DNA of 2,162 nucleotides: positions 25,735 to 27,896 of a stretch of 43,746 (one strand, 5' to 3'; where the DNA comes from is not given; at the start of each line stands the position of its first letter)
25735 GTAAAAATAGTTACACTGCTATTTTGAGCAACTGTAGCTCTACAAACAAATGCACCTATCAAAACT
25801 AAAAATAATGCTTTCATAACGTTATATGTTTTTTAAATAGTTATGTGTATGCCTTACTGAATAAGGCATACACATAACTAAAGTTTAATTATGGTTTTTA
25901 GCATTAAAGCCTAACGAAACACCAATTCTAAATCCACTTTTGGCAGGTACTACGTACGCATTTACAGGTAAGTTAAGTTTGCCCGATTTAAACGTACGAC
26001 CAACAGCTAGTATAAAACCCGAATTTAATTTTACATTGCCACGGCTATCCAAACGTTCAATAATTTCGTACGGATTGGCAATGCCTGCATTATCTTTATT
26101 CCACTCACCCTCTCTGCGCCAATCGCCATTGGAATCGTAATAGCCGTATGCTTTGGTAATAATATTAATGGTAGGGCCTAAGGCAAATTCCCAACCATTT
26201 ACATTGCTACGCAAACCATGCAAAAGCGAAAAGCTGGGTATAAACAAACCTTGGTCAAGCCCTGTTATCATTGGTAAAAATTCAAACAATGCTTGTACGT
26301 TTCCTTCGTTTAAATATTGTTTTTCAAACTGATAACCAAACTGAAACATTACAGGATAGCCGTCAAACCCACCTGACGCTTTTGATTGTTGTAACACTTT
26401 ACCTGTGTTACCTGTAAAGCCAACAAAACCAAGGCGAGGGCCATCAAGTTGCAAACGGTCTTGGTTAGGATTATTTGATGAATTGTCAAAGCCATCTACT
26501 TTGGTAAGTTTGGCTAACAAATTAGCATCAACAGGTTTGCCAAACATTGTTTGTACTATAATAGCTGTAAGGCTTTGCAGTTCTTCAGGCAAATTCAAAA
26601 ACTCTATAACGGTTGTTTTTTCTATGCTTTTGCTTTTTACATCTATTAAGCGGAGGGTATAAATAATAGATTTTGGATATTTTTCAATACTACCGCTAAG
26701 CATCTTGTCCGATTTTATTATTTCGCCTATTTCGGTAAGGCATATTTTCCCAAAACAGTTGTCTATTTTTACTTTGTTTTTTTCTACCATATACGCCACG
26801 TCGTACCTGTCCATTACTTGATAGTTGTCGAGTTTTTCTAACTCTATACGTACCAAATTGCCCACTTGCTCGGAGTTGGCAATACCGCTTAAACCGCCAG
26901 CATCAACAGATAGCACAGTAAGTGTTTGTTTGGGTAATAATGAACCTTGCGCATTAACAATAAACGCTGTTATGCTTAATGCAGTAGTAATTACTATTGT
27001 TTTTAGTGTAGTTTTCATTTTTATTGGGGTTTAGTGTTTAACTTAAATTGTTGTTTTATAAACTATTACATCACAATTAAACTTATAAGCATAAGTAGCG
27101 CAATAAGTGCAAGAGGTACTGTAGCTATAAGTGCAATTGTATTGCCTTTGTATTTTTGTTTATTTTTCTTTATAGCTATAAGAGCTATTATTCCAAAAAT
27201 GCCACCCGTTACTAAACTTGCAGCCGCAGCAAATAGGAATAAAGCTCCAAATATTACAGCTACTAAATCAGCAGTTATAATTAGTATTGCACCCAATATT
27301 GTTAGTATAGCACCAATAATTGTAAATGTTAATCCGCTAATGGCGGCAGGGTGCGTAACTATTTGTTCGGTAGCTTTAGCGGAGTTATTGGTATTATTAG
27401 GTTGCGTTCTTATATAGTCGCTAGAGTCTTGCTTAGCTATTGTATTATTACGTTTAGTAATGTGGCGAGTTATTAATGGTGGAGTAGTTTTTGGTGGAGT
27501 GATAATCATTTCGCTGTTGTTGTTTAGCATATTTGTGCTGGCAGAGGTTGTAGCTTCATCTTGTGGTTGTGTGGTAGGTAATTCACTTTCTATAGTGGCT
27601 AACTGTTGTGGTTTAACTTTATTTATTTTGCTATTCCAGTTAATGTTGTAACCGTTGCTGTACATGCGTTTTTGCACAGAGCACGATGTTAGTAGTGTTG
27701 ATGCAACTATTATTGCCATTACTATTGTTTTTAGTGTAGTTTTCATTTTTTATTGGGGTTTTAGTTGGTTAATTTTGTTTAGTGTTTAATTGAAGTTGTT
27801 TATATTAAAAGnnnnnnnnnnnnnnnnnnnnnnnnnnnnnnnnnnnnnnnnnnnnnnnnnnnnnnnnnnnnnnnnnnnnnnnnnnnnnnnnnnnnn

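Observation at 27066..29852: Tandem array of four paralogs: invariant lipoprotein-type leader plus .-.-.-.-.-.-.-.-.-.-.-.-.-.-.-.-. box, fused to two alternating kinds of membrane tail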

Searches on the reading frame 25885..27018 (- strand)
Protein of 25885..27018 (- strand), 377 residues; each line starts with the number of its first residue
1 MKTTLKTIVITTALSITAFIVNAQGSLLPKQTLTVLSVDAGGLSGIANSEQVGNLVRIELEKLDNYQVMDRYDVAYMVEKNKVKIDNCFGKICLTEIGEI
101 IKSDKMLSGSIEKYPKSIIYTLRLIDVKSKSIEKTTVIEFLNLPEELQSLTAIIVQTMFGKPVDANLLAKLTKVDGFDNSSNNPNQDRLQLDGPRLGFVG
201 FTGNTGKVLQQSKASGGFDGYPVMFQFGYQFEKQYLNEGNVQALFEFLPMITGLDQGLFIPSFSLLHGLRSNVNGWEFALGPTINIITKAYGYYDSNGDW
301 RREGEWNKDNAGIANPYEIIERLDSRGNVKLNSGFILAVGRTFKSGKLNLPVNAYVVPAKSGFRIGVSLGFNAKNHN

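Call 4: search_protein_families(library=pfam, proteins=[window:25885-27018:-], max_evalue=1)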
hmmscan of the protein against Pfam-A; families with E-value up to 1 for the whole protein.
window:25885-27018:- (377 aa): 2 families
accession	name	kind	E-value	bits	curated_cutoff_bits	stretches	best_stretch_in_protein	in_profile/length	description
PF16966.11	Porin_8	-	0.052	13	25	1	278-307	205-234/372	Porin-like glycoporin RafY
PF16713.10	EAGR_box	-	0.067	13.3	27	1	290-310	11-31/34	Enriched in aromatic and glycine Residues box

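Call 5: search_protein_families(library=ncbifam, proteins=[window:25885-27018:-], max_evalue=1)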
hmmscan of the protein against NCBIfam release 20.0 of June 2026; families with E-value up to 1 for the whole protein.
window:25885-27018:- (377 aa): 2 families
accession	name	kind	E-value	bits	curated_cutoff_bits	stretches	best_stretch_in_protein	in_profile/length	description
NF049867.1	TP0183_fam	equivalog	0.054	12.5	140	1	1-133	1-114/286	TP0183 family DNA metabolism protein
TIGR03834.1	EAGR_box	domain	0.071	12.9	34.1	1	290-310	5-25/28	EAGR box-containing protein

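Call 30: find_homologous_proteins(query=window:25885-27018:-, max_evalue=0.001)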
Query window:25885-27018:- (377 aa): 1644 proteins with E <= 0.001 among 7153 candidates; the best 120 are listed.
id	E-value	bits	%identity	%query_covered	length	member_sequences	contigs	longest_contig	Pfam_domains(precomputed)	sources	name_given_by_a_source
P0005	1.7e-245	832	99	100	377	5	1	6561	-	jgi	jgi:hypothetical protein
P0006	5.1e-192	656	76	100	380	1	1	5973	-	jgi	jgi:hypothetical protein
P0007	6.4e-185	632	74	99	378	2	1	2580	-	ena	-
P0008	7.6e-172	589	69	99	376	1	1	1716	-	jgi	jgi:hypothetical protein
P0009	9.8e-172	589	72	95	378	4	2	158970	-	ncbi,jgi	jgi:hypothetical protein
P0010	1.2e-171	589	71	99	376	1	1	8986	-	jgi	jgi:hypothetical protein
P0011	2.4e-171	588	69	99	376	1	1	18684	-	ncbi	-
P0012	4.4e-171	587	69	99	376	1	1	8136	-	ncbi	-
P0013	1.6e-170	585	69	99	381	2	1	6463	-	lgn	-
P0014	1.7e-170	585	70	99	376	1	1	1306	-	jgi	jgi:hypothetical protein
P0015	2.5e-170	584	70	99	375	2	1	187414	-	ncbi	ncbi:MAG: hypothetical protein V4580_08520 [Bacteroidota bacterium]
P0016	2.8e-170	584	68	99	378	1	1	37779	-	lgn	-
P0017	5.7e-170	583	69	99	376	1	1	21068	-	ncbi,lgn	-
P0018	7.4e-170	583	69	100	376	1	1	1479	-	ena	-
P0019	9.3e-170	583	67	99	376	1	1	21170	-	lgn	-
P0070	3.8e-165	567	67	99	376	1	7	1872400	-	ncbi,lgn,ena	ncbi:MAG: hypothetical protein U0W65_06015 [Bacteroidia bacterium]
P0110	9.6e-147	507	54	100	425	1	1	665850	-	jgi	-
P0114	6.8e-146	504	61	100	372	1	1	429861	-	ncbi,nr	ncbi:MAG: hypothetical protein SFY56_16145 [Bacteroidota bacterium]|nr:hypothetical protein [Bactero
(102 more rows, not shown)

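Call 31: find_encoding_contigs(protein=P0006, flank=6000, max_places=2)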
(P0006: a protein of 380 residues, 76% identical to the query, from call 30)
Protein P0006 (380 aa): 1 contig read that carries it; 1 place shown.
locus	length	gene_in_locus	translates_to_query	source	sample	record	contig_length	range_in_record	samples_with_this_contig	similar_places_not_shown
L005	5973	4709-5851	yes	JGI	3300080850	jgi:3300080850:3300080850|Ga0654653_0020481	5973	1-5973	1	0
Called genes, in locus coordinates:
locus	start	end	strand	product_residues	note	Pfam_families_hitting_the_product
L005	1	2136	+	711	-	?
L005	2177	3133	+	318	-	PF11751:PorP_SprF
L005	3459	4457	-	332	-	-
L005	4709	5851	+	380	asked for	-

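Call 32: find_encoding_contigs(protein=P0009, flank=7000, max_places=2)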
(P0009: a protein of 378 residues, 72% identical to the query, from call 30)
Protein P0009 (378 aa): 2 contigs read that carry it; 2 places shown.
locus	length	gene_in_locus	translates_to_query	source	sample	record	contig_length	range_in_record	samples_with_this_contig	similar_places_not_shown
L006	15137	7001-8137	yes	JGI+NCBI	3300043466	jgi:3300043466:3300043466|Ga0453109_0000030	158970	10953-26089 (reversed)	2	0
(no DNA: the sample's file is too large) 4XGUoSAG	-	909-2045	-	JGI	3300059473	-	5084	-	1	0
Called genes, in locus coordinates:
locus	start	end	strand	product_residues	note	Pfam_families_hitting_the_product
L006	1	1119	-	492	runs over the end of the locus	PF03321:GH3, PF23571:GH3_M, PF23572:GH3_C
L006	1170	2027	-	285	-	PF13428:TPR_14 (faint), PF07719:TPR_2 (faint), PF00515:TPR_1 (faint), PF13174:TPR_6 (faint), PF13181:TPR_8 (faint), PF13424:TPR_12 (faint), PF13432:TPR_16 (faint)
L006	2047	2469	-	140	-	-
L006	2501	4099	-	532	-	PF14716:HHH_8, PF00633:HHH (faint), PF12836:HHH_3 (faint), PF14520:HHH_5 (weak), PF02811:PHP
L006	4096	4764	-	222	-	PF01128:IspD, PF12804:NTP_transf_3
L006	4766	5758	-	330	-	-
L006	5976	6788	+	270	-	-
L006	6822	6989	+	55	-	-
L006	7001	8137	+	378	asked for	-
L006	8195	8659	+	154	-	-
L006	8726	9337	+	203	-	PF01066:CDP-OH_P_transf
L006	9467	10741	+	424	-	-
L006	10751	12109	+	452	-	-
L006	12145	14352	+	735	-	PF05036:SPOR (faint)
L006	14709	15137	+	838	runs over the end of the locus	PF13715:CarbopepD_reg_2 (weak), PF07715:Plug (weak), PF14905:OMP_b-brl_3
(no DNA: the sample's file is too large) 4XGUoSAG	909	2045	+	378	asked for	-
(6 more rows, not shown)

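Call 33: find_encoding_contigs(protein=P0070, flank=7000, max_places=2)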
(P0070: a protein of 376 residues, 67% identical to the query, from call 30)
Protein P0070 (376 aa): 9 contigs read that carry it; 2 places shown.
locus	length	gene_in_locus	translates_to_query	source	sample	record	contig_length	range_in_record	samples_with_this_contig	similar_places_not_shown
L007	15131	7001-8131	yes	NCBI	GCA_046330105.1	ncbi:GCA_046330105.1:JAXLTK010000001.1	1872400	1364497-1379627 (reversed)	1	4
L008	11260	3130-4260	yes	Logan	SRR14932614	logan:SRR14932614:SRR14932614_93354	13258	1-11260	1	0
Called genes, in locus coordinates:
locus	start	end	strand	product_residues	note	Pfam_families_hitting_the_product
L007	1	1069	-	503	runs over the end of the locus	PF03321:GH3, PF23571:GH3_M, PF23572:GH3_C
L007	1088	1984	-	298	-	PF13428:TPR_14 (faint), PF07719:TPR_2 (faint), PF00515:TPR_1 (faint), PF13174:TPR_6 (faint), PF13181:TPR_8 (faint), PF13424:TPR_12 (faint), PF13432:TPR_16 (faint)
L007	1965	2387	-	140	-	-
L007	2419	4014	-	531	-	PF14716:HHH_8, PF00633:HHH (weak), PF12836:HHH_3 (faint), PF14520:HHH_5 (weak), PF02811:PHP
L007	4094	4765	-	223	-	PF01128:IspD, PF12804:NTP_transf_3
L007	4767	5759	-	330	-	-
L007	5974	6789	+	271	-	-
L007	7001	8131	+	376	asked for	-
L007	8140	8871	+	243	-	-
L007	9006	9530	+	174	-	-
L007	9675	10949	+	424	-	PF13505:OMP_b-brl (faint)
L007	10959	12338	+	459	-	-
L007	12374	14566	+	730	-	PF05036:SPOR (faint)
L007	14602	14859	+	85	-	-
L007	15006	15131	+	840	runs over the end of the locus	PF13715:CarbopepD_reg_2 (weak), PF07715:Plug, PF14905:OMP_b-brl_3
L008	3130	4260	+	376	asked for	-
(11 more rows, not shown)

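Call 57: search_solved_structures(query=A5, max_evalue=1)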
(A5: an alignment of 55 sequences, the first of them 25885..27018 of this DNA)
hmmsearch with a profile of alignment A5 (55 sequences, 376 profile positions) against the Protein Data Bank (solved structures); distinct sequences matched with E-value up to 1: 0.

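Call 59: predict_structure(alignment_id=A5)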
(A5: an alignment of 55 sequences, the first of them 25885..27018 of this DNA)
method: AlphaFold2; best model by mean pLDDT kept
length: 377 residues; sequences in the alignment: 55
mean_pLDDT: 82.4   pTM: 0.49
mean pLDDT of the five models: 82.4, 79.6, 78.4, 77.9, 73.0
residues with pLDDT >= 90: 118; 70-90: 209; 50-70: 34; < 50: 16
segments of 3 or more residues with pLDDT < 50: 176-186, 375-377
pLDDT, mean of each block of 10 residues (from residue 1): 78 81 59 83 67 86 84 82 78 86 89 83 91 89 70 89 80 52 50 85 92 90 91 75 85 85 91 86 94 92 87 89 92 93 79 92 90 56
secondary structure, 60 per line:
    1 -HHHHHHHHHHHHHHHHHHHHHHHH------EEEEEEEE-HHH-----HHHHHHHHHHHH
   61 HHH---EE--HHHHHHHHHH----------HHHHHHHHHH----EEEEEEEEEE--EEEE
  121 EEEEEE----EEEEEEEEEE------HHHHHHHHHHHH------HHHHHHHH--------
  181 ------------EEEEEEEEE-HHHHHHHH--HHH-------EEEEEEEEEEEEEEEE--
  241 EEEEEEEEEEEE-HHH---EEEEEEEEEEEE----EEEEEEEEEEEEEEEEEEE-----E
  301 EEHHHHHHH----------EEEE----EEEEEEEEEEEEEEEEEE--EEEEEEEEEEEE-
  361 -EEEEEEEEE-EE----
elements in order: H2-25 E32-39 H49-63 H71-80 H91-100 E105-114 E117-126 E131-140 H147-158 H165-172 E193-201 H203-210 E223-238 E241-252 E260-271 E276-294 E300-302 H303-309 E320-323 E328-345 E348-359 E362-370

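Call 62: fold_search(model_id=the predicted structure, library=pdb)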
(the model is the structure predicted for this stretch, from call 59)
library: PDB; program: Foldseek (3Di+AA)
matches with E <= 10: 1291; with E <= 0.001: 13
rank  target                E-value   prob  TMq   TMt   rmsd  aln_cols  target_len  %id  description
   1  7mx5_B                8.3e-07  1.00  0.24  0.23  28.2       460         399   10  Crystal structure of TolB from Acinetobacter baumannii (released 2021-05-26)
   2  7mx5_A                1.9e-05  0.99  0.24  0.22  28.2       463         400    9  Crystal structure of TolB from Acinetobacter baumannii (released 2021-05-26)
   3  4q6l                  2.1e-05  1.00  0.27  0.69   4.0       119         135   13  LpoB C-terminal domain from Salmonella enterica (Native) (released 2014-05-14)
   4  4q6z_A                5.3e-05  1.00  0.26  0.65   3.8       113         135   13  LpoB C-terminal domain from Escherichia coli (released 2014-05-14)
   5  2n2l_MODEL_1_A        3.5e-04  1.00  0.23  0.51   7.9       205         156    8  NMR structure of yersinia pestis ail (attachment invasion locus) in decylphosphocholine micelles calculated wi (released 2015-07-22)
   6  3qra                  3.7e-04  1.00  0.27  0.59   5.7       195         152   11  The crystal structure of Ail, the attachment invasion locus protein of Yersinia pestis (released 2011-11-23)
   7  4hrv_A                3.9e-04  1.00  0.26  0.60   5.4       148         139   14  Crystal Structure of Lipoprotein GNA1162 from Neisseria meningitidis (released 2013-04-24)
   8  2mii_MODEL_1_A        4.3e-04  1.00  0.25  0.45   3.4       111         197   14  NMR structure of E. coli LpoB (released 2014-05-21)
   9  1bxw                  4.6e-04  1.00  0.23  0.39   8.4       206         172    6  OUTER MEMBRANE PROTEIN A (OMPA) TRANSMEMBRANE DOMAIN (released 1998-10-14)
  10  3qrc_A                4.9e-04  1.00  0.23  0.51   7.8       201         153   10  The crystal structure of Ail, the attachment invasion locus protein of Yersinia pestis, in complex with the heparin an (released 2011-11-23)
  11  2mnh_MODEL_1_A        4.9e-04  1.00  0.24  0.54   8.6       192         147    9  Refined structure of outer membrane protein x in nanodisc by measuring residual dipolar couplings (released 2015-03-18)
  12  3qrc_B                5.7e-04  1.00  0.23  0.50   8.2       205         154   10  The crystal structure of Ail, the attachment invasion locus protein of Yersinia pestis, in complex with the heparin an (released 2011-11-23)
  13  2m06_MODEL_1_A        7.6e-04  1.00  0.22  0.47   7.5       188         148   11  NMR structure of OmpX in phopspholipid nanodiscs (released 2012-12-12)
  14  6tzk                  1.6e-03  0.99  0.18  0.16  10.3       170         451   15  Bacterial cellulose synthase outermembrane channel BcsC with terminal TPR repeat (released 2019-10-23)
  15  1qjp                  1.7e-03  1.00  0.23  0.51   7.7       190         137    8  HIGH RESOLUTION STRUCTURE OF THE OUTER MEMBRANE PROTEIN A (OMPA) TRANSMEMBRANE DOMAIN (released 2000-06-30)
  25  4hrv_B                4.2e-03  1.00  0.26  0.59   4.9       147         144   12  Crystal Structure of Lipoprotein GNA1162 from Neisseria meningitidis (released 2013-04-24)
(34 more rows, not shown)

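Call 84: search_protein_families(library=padloc, proteins=[window:25885-27018:-], max_evalue=0.01)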
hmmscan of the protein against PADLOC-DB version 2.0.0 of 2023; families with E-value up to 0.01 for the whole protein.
window:25885-27018:- (377 aa): 0 families

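Call 85: search_protein_families(library=phrogs, proteins=[window:25885-27018:-], max_evalue=0.01)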
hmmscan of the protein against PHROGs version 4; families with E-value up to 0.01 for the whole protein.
window:25885-27018:- (377 aa): 0 families

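Call 94: find_encoding_contigs(protein=P0110, flank=6000, max_places=1)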
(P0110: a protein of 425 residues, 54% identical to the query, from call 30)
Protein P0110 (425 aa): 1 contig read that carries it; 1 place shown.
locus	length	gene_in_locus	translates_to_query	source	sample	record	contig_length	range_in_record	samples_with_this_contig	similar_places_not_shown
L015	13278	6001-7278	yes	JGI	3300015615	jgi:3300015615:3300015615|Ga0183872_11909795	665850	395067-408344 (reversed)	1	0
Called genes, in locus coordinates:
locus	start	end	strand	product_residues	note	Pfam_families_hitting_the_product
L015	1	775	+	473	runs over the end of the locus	PF00206:Lyase_1, PF10415:FumaraseC_C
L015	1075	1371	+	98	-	PF00085:Thioredoxin, PF13098:Thioredoxin_2, PF13899:Thioredoxin_7 (weak), PF13905:Thioredoxin_8 (faint)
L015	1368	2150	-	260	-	PF01497:Peripla_BP_2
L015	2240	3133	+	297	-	PF00892:EamA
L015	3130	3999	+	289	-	PF03755:YicC-like_N, PF08340:YicC-like_C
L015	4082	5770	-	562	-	PF07837:FTCD_N, PF02971:FTCD, PF04961:FTCD_C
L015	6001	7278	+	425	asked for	-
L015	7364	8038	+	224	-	-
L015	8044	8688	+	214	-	-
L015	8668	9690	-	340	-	PF00814:TsaD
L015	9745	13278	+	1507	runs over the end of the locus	PF04357:TamB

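Call 95: find_encoding_contigs(protein=P0114, flank=6000, max_places=1)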
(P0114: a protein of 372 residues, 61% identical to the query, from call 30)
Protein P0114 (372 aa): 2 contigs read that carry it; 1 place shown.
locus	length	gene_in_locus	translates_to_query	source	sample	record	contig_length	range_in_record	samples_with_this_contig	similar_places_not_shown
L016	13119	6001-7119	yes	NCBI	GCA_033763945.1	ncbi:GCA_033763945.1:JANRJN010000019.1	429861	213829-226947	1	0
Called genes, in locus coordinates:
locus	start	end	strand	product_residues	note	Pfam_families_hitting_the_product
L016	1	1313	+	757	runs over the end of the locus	PF13620:CarboxypepD_reg, PF13715:CarbopepD_reg_2, PF07715:Plug, PF00593:TonB_dep_Rec_b-barrel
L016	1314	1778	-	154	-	PF13404:HTH_AsnC-type, PF13412:HTH_24, PF01037:AsnC_trans_reg, PF22482:AsnC_trans_reg_3 (weak)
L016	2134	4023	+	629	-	PF05572:Peptidase_M43, PF18962:Por_Secre_tail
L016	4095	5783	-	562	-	PF07837:FTCD_N, PF02971:FTCD, PF04961:FTCD_C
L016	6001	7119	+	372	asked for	-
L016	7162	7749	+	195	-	-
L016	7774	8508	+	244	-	-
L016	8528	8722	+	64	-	-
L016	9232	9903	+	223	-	PF00072:Response_reg (weak), PF00196:GerE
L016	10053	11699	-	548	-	PF00884:Sulfatase (faint), PF01663:Phosphodiest, PF01676:Metalloenzyme (faint)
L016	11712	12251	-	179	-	PF12867:DinB_2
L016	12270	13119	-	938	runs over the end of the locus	PF25596:CPSase_L_D1, PF01071:GARS_A (faint), PF02655:ATP-grasp_3 (faint), PF02786:CPSase_L_D2, PF02787:CPSase_L_D3, PF25596:CPSase_L_D1, PF02786:CPSase_L_D2, PF02222:ATP-grasp, +1 more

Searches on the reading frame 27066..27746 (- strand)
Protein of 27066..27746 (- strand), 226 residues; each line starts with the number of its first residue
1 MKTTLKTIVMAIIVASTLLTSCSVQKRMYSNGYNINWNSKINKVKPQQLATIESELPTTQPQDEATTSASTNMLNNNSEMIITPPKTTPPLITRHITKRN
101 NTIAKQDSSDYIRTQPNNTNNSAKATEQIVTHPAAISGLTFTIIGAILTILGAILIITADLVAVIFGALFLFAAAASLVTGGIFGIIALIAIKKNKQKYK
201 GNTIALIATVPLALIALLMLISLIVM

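Call 4: search_protein_families(library=pfam, proteins=[window:27066-27746:-], max_evalue=1)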
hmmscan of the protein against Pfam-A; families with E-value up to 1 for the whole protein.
window:27066-27746:- (226 aa): 6 families
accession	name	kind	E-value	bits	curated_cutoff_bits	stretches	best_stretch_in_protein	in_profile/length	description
PF13903.11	Claudin_2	-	0.0027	17.9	29.1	1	109-193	67-143/192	PMP-22/EMP/MP20/Claudin tight junction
PF09982.15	LpxR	-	0.17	11.2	26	1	27-88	39-95/323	Outer membrane protein LpxR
PF05915.17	TMEM_230_134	-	0.74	10.4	26.8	1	96-165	4-73/119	Transmembrane proteins 230/134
PF12420.13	DUF3671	-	0.78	9.6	34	0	107-200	132-216/223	Fam-L, Fam-M like protein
PF07178.16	TraL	-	0.87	10.4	24.4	1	154-204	13-63/90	TraL protein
PF20237.3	DUF6594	-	0.91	9.8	30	1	88-186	137-229/238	Family of unknown function (DUF6594)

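Call 5: search_protein_families(library=ncbifam, proteins=[window:27066-27746:-], max_evalue=1)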
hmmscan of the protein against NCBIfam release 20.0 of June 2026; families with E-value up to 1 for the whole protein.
window:27066-27746:- (226 aa): 2 families
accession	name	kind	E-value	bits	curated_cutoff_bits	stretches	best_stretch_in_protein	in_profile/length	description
NF041245.1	T6SS_IglE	equivalog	0.017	15.1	75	1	9-88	2-80/131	type VI secretion system lipoprotein IglE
NF011925.1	PRK15396.1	subfamily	0.018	15.3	108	1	5-44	4-44/78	major outer membrane lipoprotein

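Call 84: search_protein_families(library=padloc, proteins=[window:27066-27746:-], max_evalue=0.01)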
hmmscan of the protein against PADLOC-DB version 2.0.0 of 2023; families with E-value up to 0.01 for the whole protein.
window:27066-27746:- (226 aa): 0 families

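Call 85: search_protein_families(library=phrogs, proteins=[window:27066-27746:-], max_evalue=0.01)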
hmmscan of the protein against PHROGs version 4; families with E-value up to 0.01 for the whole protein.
window:27066-27746:- (226 aa): 1 family
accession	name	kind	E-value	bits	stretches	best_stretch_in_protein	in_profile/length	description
phrog_32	-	tail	0.00091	19.9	1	119-196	75-152/203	tail assembly protein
